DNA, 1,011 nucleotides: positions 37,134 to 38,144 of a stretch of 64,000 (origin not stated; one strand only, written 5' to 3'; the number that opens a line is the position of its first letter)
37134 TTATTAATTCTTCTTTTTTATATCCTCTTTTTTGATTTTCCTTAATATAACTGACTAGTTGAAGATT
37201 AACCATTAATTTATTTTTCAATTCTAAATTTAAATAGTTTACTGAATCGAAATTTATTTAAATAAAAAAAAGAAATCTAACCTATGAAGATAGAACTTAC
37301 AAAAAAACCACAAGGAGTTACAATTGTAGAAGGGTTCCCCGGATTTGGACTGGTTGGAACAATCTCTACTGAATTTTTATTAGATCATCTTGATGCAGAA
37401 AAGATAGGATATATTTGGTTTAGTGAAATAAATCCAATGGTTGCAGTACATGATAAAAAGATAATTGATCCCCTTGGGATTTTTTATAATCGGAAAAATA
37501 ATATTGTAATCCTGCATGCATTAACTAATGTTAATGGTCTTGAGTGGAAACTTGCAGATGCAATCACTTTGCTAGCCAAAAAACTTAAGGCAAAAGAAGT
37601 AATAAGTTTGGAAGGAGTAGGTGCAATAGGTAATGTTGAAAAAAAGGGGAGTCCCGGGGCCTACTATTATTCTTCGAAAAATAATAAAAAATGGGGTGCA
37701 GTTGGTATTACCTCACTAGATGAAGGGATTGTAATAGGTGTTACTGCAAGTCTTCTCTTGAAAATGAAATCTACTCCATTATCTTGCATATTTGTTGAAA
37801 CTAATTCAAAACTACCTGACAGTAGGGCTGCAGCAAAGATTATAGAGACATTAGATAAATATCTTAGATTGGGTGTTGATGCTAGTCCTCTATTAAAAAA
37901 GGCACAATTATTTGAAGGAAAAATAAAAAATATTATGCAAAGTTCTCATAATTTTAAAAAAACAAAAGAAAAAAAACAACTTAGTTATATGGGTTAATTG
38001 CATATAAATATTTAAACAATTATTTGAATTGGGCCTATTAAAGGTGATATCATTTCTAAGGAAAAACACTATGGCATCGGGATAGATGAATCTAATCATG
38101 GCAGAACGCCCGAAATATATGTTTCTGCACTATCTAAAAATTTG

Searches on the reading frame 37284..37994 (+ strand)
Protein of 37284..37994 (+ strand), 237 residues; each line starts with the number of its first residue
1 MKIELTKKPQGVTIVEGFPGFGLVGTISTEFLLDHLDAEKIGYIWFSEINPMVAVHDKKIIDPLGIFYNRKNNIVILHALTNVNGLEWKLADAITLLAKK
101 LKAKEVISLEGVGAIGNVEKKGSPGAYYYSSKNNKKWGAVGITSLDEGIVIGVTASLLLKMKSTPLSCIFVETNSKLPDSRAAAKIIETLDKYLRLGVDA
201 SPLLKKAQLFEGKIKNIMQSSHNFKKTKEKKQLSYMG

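Call 28: search_protein_families(library=pfam, proteins=[window:37284-37994:+], max_evalue=0.01)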
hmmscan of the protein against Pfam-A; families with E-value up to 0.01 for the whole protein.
window:37284-37994:+ (237 aa): 1 family
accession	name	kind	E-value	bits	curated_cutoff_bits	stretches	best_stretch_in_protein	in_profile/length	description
PF09754.15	PAC2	-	6.9e-31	108.2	25.8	1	15-217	2-214/215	PAC2 family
